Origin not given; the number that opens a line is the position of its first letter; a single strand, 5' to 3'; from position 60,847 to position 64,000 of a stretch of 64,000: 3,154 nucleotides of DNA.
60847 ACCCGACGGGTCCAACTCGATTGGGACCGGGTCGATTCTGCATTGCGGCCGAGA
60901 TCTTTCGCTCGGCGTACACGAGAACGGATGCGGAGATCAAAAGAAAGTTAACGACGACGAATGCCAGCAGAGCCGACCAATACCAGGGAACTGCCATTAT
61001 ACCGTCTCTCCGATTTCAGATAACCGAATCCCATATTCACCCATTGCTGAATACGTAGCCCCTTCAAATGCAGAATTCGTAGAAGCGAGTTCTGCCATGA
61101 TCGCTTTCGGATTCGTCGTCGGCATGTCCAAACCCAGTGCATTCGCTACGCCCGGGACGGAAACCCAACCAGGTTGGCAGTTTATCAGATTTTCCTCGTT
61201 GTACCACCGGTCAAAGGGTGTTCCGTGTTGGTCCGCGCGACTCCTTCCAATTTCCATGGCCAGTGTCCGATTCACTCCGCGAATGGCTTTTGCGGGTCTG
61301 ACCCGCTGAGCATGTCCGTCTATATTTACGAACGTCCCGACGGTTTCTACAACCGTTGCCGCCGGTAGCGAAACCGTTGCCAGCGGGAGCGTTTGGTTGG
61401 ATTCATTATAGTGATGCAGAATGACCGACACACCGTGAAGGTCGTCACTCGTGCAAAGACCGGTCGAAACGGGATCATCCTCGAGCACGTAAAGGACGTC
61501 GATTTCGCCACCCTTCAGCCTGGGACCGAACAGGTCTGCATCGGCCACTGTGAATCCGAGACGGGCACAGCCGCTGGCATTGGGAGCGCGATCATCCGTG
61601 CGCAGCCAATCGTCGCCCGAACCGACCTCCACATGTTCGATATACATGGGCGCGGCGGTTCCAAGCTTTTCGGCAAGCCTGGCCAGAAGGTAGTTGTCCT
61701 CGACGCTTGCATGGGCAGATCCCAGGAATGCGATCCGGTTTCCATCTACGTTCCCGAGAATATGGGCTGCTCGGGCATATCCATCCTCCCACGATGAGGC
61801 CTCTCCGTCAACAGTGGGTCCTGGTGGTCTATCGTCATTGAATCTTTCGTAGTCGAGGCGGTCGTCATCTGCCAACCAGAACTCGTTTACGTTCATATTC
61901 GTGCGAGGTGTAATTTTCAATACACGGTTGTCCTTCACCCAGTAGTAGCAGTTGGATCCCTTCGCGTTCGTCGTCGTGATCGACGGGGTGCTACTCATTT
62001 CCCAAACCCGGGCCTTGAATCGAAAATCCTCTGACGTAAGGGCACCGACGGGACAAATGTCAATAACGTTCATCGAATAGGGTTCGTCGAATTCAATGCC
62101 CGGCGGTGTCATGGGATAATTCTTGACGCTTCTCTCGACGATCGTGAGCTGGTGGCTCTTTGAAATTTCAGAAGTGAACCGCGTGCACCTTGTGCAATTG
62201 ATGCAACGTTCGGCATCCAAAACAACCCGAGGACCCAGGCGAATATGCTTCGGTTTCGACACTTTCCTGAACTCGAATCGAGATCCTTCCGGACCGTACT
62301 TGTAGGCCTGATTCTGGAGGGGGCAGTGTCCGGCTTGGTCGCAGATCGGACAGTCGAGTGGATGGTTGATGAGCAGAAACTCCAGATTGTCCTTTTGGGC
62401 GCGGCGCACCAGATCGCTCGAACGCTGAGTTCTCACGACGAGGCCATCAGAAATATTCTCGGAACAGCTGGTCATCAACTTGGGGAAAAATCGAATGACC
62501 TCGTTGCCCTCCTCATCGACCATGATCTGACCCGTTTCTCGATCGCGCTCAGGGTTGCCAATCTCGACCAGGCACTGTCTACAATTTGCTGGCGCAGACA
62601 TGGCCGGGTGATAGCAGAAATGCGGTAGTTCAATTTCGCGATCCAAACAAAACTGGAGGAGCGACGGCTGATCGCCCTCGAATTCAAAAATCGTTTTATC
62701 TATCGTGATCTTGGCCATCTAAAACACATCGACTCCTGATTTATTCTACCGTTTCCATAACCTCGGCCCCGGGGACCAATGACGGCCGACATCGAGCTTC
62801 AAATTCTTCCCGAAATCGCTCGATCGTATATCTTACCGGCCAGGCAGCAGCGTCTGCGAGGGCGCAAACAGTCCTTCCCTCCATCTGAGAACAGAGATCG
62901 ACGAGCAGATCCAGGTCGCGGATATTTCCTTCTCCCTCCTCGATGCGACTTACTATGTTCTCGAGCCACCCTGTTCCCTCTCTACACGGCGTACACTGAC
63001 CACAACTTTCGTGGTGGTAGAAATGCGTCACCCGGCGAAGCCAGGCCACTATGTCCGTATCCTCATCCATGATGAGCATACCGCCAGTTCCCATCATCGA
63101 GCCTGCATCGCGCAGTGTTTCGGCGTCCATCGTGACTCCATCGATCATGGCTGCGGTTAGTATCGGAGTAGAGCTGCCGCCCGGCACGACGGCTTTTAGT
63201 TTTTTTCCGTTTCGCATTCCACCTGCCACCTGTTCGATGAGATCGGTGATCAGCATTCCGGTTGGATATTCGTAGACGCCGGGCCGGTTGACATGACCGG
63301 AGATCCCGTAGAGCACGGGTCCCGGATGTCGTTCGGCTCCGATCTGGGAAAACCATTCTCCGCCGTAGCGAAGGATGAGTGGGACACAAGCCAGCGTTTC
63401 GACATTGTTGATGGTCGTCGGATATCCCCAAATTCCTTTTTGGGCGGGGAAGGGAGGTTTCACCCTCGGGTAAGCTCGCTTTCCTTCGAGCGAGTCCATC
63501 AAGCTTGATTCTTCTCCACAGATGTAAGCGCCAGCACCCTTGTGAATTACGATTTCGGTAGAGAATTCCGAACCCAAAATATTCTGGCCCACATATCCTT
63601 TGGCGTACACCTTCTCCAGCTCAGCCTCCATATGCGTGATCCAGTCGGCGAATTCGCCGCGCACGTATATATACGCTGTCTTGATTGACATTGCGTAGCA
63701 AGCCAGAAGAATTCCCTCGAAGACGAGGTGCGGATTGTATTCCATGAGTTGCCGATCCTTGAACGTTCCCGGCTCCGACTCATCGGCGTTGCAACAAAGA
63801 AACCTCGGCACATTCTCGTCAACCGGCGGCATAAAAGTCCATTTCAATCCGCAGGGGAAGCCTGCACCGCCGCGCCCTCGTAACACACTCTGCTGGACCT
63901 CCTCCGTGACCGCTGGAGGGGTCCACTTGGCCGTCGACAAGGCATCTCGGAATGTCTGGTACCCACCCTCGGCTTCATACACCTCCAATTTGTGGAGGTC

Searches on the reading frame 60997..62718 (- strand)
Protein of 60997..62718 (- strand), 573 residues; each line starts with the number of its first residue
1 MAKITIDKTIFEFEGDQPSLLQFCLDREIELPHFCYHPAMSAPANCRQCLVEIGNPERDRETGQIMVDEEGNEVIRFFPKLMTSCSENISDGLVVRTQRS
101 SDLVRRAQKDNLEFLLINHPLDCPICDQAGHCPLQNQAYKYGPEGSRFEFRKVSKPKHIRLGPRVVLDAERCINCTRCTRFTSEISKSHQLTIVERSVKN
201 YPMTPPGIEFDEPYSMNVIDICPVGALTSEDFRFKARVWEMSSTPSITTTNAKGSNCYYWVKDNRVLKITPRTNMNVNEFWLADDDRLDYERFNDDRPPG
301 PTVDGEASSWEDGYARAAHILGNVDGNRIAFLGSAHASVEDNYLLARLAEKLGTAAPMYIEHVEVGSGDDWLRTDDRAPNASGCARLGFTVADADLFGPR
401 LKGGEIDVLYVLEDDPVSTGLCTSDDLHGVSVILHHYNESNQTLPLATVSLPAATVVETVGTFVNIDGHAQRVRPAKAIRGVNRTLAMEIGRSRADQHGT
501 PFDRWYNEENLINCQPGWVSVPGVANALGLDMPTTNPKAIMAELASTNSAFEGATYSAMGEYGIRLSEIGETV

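Call 80: search_protein_families(library=pfam, max_evalue=0.00001, proteins=[window:60997-62718:-])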
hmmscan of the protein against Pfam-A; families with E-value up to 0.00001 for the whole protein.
window:60997-62718:- (573 aa): 4 families
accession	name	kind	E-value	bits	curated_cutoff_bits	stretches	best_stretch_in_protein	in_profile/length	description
PF22117.2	Fer4_Nqo3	-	4.3e-20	72.1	27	1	162-228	1-67/67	NADH-quinone oxidoreductase subunit 3, ferredoxin-like domain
PF10588.14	NADH-G_4Fe-4S_3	-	1.1e-16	60.5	27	1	108-146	1-39/40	NADH-ubiquinone oxidoreductase-G iron-sulfur binding region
PF22151.2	Fer4_NDSU1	-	1.4e-10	40.9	23.8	1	243-289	3-49/51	NADH-ubiquinone oxidoreductase NDSU1/NuoG-like, 4Fe-4S domain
PF13510.11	Fer2_4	-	9.6e-06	26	22.8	0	19-99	20-81/82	2Fe-2S iron-sulfur cluster binding domain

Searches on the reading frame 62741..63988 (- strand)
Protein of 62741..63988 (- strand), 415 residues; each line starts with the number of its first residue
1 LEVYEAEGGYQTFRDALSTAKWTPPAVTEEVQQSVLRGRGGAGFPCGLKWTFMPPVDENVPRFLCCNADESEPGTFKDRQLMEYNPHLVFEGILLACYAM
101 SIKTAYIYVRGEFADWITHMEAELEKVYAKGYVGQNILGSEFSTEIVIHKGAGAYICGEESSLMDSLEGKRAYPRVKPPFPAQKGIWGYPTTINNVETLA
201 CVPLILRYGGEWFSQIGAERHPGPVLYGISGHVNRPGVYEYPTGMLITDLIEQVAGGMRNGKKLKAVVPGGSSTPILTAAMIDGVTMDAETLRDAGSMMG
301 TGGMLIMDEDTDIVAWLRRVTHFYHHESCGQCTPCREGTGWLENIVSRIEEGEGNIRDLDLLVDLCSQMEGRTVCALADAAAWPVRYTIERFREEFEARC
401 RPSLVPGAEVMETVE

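Call 80: search_protein_families(library=pfam, max_evalue=0.00001, proteins=[window:62741-63988:-])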
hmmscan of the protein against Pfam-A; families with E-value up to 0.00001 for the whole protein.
window:62741-63988:- (415 aa): 4 families
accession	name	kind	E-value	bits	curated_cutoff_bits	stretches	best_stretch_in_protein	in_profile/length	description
PF01512.22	Complex1_51K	-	9.6e-46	155.8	31.2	1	31-203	1-149/150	Nuo51 FMN-binding domain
PF10589.14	NADH_4Fe-4S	-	2.3e-33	114.4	23.5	1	317-399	3-85/85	NADH-ubiquinone oxidoreductase-F iron-sulfur binding region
PF10531.15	SLBB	-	2.3e-11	43.8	27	1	228-276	3-54/55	SLBB domain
PF22461.2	SLBB_2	-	8.5e-11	42.2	27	1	228-288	4-66/79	SLBB domain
